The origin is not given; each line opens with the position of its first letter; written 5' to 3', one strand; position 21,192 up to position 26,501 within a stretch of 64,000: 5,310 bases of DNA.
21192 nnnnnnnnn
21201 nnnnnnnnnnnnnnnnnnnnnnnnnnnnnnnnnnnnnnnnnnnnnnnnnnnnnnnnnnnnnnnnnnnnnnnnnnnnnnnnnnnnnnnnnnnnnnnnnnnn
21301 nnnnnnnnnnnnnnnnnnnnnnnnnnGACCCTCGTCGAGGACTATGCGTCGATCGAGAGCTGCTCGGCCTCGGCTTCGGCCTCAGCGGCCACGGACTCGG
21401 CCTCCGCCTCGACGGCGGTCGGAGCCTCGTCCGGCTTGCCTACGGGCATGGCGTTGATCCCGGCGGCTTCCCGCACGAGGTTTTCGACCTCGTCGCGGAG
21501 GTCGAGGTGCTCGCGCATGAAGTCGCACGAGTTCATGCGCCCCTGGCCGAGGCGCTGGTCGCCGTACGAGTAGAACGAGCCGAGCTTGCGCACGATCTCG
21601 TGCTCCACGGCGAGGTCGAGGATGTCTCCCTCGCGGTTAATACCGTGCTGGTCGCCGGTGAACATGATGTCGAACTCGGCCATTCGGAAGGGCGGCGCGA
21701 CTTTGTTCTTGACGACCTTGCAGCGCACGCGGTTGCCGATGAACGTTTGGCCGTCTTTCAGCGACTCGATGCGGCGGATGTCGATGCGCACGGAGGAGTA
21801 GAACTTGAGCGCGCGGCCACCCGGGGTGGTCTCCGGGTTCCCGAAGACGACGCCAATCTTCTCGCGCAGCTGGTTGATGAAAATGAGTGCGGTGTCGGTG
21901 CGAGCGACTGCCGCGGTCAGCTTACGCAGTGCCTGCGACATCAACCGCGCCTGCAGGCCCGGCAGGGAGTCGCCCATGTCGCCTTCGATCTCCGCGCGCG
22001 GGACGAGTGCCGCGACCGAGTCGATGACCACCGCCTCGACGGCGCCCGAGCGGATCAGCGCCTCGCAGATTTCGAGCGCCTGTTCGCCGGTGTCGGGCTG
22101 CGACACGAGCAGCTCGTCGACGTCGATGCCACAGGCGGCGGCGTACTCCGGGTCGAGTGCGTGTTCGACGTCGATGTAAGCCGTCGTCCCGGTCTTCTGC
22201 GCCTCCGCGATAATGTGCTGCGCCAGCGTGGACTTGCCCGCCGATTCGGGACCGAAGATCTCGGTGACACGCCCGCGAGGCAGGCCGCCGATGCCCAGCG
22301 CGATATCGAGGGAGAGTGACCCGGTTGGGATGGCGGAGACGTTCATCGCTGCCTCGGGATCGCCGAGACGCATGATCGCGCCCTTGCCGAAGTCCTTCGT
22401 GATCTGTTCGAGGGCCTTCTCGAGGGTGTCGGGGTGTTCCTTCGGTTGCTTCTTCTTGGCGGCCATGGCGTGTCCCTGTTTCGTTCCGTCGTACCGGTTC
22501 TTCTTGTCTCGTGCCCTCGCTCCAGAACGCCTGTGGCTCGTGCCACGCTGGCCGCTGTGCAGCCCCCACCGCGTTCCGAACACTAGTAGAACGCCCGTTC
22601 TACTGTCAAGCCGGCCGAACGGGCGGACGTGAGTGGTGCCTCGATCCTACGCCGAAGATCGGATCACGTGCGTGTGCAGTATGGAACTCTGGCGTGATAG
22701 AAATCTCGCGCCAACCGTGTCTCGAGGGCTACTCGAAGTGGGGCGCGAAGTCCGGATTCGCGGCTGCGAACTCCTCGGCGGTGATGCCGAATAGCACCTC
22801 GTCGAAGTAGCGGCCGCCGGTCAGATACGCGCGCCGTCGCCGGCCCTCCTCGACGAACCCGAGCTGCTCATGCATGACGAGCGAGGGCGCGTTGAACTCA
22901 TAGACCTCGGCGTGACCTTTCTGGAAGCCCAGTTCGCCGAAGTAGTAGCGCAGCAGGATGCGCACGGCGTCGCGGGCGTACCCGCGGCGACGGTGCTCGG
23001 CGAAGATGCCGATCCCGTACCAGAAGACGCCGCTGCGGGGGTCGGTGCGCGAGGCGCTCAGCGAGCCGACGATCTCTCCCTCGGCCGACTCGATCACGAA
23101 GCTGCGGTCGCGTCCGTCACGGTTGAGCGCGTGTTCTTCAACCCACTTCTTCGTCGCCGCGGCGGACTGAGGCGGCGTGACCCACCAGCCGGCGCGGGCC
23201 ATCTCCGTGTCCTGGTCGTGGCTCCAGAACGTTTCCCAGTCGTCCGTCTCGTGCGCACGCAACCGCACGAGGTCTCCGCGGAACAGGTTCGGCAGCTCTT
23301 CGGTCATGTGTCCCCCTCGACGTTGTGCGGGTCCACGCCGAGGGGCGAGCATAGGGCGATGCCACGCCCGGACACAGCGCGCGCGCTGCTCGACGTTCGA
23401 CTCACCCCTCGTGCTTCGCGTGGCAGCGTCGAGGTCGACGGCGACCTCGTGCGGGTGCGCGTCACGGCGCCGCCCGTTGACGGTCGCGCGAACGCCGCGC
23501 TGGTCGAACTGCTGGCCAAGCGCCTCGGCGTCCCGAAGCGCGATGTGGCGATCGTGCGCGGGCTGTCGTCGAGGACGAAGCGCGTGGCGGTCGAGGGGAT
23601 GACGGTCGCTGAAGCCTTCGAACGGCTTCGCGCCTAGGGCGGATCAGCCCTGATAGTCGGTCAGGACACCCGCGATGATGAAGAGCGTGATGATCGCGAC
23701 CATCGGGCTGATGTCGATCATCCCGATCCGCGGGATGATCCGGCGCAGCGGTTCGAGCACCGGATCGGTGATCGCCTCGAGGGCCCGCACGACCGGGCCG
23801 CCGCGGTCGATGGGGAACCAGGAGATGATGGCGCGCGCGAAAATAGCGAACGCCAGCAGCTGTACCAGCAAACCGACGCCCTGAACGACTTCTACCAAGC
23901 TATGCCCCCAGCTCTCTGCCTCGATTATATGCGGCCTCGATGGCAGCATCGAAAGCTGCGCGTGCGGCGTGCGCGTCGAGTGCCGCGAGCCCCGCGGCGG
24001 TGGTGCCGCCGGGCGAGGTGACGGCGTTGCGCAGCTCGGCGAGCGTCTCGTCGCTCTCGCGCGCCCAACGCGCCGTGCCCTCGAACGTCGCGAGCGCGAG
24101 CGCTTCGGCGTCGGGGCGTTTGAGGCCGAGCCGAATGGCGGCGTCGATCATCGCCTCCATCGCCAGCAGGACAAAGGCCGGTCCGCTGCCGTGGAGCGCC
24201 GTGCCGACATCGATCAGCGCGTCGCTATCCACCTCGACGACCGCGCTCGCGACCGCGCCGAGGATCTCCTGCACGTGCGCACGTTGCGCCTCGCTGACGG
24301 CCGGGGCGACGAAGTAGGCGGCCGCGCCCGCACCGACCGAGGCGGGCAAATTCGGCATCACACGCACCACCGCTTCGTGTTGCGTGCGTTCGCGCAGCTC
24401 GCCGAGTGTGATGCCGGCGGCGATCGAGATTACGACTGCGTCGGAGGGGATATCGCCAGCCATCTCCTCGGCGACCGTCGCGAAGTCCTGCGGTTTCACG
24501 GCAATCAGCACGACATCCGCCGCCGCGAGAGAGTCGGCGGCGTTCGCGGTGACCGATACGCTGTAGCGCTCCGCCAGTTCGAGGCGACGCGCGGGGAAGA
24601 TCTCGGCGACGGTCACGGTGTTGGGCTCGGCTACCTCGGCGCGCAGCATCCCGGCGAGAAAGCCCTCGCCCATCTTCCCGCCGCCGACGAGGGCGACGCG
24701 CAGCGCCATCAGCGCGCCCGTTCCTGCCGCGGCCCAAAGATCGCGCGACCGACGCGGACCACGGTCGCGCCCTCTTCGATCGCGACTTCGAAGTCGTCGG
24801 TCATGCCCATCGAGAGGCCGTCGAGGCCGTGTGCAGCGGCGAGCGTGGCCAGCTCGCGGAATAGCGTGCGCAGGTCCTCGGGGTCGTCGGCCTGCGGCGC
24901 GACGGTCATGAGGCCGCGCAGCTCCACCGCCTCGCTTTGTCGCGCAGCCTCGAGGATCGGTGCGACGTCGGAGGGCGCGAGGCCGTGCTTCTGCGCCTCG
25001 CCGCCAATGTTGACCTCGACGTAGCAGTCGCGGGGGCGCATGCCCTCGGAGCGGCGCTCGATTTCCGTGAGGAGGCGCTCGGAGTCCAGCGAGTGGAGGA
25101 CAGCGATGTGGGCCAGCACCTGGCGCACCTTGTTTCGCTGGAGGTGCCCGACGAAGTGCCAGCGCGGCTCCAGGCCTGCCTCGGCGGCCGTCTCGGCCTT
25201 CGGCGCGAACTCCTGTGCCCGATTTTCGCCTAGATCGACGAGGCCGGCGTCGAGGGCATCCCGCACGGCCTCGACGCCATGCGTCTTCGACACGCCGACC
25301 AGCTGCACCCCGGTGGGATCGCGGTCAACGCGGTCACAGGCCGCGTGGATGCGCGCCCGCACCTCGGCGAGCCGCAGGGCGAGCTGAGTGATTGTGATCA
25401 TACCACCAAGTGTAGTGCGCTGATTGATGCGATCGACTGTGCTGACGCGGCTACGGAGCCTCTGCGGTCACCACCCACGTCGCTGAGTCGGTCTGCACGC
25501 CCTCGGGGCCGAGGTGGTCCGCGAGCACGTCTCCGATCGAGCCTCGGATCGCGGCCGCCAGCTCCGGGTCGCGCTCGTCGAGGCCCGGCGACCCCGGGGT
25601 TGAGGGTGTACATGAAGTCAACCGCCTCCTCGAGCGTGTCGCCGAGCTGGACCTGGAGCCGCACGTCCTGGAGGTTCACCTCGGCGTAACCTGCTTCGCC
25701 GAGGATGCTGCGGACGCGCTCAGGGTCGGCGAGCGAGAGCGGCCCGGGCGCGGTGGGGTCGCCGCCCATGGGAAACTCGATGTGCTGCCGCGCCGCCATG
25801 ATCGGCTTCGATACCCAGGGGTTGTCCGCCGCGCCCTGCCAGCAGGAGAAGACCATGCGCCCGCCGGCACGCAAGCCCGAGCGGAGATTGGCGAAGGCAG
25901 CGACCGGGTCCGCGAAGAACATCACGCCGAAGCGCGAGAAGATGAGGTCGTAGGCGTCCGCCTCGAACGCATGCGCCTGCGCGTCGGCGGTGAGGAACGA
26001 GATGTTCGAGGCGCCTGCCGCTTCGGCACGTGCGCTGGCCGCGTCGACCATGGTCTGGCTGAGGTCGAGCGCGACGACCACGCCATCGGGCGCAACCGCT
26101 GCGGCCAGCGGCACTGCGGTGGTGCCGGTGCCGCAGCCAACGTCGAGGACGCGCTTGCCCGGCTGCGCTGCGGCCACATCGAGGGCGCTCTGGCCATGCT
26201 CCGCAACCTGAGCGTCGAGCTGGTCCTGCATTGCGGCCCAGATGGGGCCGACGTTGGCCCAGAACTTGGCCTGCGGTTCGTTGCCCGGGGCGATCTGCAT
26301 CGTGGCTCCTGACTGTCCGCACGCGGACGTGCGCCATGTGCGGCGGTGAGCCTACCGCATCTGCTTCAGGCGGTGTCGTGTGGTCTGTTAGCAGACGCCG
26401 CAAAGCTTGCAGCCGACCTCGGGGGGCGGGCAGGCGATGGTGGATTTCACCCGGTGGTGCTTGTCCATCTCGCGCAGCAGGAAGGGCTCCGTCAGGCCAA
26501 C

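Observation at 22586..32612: Same extended Cheo-box palindrome upstream of recA and in the nrdJ promoter: possible SOS control of the class II RNR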

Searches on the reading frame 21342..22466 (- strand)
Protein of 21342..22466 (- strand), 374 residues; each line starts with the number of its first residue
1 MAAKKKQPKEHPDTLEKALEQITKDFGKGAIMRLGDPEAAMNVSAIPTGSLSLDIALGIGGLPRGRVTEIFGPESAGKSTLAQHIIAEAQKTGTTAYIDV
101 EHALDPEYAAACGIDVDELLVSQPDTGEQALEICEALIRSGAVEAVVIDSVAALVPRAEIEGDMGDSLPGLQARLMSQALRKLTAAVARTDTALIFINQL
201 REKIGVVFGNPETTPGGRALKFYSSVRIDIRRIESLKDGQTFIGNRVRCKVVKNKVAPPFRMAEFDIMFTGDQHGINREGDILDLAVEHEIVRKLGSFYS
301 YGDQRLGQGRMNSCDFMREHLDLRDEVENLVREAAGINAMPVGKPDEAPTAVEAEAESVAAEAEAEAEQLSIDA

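Call 7: search_protein_families(library=ncbifam, proteins=[window:21342-22466:-])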
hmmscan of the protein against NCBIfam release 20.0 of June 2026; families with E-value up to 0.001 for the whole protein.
window:21342-22466:- (374 aa): 12 families
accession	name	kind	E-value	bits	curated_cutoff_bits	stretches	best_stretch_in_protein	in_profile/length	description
TIGR02012.1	tigrfam_recA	equivalog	1e-153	511.3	325.3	1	14-333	5-321/321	recombinase RecA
NF007072.0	PRK09519.1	equivalog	1.1e-127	427.4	1024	2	11-256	7-252/790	intein-containing recombinase RecA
TIGR02237.1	recomb_radB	equivalog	1.1e-13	51.6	172.4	1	59-240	6-183/210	DNA repair and recombination protein RadB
NF003301.0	PRK04301.1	equivalog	3.3e-13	49.5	259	1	41-232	78-283/316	DNA repair and recombination protein RadA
NF033429.2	ImuA_translesion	equivalog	7e-12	45.6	150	1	39-147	9-119/181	translesion DNA synthesis-associated protein ImuA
NF006861.0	PRK09361.1-1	equivalog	4.7e-09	36.1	278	1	44-233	3-197/235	DNA repair and recombination protein RadB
TIGR02236.1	recomb_radA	equivalog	7.7e-09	35.3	361.15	1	40-232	72-279/311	DNA repair and recombination protein RadA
TIGR02238.1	recomb_DMC1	equivalog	1.2e-07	31.2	447.7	1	40-232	72-281/314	meiotic recombinase Dmc1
TIGR02239.1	recomb_RAD51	equivalog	1.8e-06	27.2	478.05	1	41-232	73-281/316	DNA repair protein RAD51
NF004723.0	PRK06067.1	subfamily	0.00032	20.3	194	0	41-96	11-65/243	flagellar accessory protein FlaH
NF004469.0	PRK05800.1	equivalog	0.00036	20.2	161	1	70-198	7-123/173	bifunctional adenosylcobinamide kinase/adenosylcobinamide-phosphate guanylyltransferase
NF052589.1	ArlH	equivalog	0.00077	19.2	215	0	54-94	10-49/229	archaellum protein ArlH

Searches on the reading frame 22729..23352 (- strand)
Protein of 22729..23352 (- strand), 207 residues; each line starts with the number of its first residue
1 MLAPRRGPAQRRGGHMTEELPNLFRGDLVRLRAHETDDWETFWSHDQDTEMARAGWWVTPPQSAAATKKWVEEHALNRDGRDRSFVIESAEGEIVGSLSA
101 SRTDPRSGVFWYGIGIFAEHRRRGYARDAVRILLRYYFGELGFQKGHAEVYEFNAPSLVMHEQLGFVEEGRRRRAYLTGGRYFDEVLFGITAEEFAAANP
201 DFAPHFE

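Call 7: search_protein_families(library=ncbifam, proteins=[window:22729-23352:-])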
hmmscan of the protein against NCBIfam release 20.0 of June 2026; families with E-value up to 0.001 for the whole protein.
window:22729-23352:- (207 aa): 7 families
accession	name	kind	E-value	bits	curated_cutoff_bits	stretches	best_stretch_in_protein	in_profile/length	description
TIGR03585.1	PseH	equivalog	1e-07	32.2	93.1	1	75-184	44-151/156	UDP-4-amino-4,6-dideoxy-N-acetyl-beta-L-altrosamine N-acetyltransferase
NF011709.0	PRK15130.1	equivalog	3.9e-07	30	218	1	29-195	7-169/186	spermidine N1-acetyltransferase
NF007527.0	PRK10140.1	equivalog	0.00011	22.1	236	1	76-186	46-156/162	N-acetyltransferase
NF040503.1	resist_ArsN1a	equivalog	0.00022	21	170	1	67-186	33-153/159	arsinothricin resistance N-acetyltransferase ArsN1 family A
NF040502.1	PPT_acetyltrans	equivalog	0.00034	20.4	300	1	66-184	42-160/183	phosphinothricin N-acetyltransferase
NF000225.3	AAC_6p_Strep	exception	0.00049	20.1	250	0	89-195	46-155/156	aminoglycoside 6'-N-acetyltransferase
NF049894.1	CG3035_N_ac_Glu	equivalog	0.0007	18.9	280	1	94-174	215-297/300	N-acetylglutamate synthase, CG3035 family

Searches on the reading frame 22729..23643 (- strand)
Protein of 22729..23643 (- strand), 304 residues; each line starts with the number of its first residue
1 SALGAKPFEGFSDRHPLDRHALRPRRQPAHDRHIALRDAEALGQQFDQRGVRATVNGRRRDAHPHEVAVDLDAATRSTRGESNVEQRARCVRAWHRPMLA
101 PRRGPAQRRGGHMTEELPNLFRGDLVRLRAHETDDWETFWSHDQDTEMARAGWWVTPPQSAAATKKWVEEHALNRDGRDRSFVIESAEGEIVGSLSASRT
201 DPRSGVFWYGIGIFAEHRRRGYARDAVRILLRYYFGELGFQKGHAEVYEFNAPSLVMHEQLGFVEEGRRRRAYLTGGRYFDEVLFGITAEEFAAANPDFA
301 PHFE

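Call 49: search_protein_families(library=pfam, proteins=[window:22729-23643:-], max_evalue=0.00001)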
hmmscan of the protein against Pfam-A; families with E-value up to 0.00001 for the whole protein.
window:22729-23643:- (304 aa): 3 families
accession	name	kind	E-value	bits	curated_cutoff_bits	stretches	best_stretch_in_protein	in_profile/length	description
PF13302.13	Acetyltransf_3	-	1.3e-18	68.5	25.4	1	127-264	3-138/138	Acetyltransferase (GNAT) domain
PF00583.31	Acetyltransf_1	-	4.4e-11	43.5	20.7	1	164-263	17-116/116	Acetyltransferase (GNAT) family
PF13420.13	Acetyltransf_4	-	3.5e-10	40.6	24.3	1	158-283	31-154/155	Acetyltransferase (GNAT) domain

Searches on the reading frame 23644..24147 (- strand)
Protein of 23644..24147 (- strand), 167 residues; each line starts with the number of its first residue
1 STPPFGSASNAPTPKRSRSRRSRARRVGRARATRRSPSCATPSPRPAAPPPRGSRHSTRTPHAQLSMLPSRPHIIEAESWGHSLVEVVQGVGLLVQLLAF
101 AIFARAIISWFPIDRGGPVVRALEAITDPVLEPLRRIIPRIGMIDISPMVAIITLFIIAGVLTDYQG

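Call 49: search_protein_families(library=pfam, proteins=[window:23644-24147:-], max_evalue=0.00001)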
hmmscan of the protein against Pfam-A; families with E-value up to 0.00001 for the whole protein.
window:23644-24147:- (167 aa): 1 family
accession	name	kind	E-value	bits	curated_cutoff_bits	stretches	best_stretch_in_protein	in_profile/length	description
PF02325.22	YGGT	-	6.4e-20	71.8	27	1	93-161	2-69/70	YGGT family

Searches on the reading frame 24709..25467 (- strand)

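Call 49: search_protein_families(library=pfam, proteins=[window:24709-25467:-], max_evalue=0.00001)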
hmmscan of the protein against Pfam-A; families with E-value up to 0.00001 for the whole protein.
window:24709-25467:- (252 aa): 1 family
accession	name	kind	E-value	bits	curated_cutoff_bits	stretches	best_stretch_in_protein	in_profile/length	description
PF01168.26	Ala_racemase_N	-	2.3e-17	63.9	24.1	1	33-247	3-219/220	Alanine racemase, N-terminal domain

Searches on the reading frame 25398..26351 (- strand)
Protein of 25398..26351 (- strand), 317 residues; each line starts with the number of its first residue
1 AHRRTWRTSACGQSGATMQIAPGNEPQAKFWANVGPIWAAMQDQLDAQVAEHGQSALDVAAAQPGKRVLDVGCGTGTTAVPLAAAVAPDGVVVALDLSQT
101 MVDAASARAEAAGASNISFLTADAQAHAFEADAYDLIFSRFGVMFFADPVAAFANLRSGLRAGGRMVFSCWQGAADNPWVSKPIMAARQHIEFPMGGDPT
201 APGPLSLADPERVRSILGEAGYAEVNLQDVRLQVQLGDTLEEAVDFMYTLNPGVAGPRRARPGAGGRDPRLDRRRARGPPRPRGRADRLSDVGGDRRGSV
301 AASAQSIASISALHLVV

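Call 49: search_protein_families(library=pfam, proteins=[window:25398-26351:-], max_evalue=0.00001)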
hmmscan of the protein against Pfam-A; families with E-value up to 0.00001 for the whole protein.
window:25398-26351:- (317 aa): 10 families
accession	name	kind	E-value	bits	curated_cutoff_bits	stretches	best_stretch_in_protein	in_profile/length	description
PF13649.12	Methyltransf_25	-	1.5e-20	74.1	27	1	68-164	1-97/97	Methyltransferase domain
PF13847.12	Methyltransf_31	-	2.8e-18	66.5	27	1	64-178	3-119/145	Methyltransferase domain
PF01209.24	Ubie_methyltran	-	3.1e-18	66.4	20.1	1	57-167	40-150/233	ubiE/COQ5 methyltransferase family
PF08241.18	Methyltransf_11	-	8.9e-18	65.2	21.2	1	69-168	1-95/95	Methyltransferase domain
PF08242.18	Methyltransf_12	-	6.8e-15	56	30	1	69-165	1-97/98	Methyltransferase domain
PF13489.12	Methyltransf_23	-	8.3e-13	48.8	27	1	61-192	19-143/164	Methyltransferase domain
PF01135.25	PCMT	-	4.3e-11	43.4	20.3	1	58-167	67-170/210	Protein-L-isoaspartate(D-aspartate) O-methyltransferase (PCMT)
PF02390.23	Methyltransf_4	-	4.9e-07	29.8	24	1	67-135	4-70/173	Putative methyltransferase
PF05175.20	MTS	-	1.5e-06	28.4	23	1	63-138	30-103/170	Methyltransferase small domain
PF02353.26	CMAS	-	4e-06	26.8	27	1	45-169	43-165/273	Mycolic acid cyclopropane synthetase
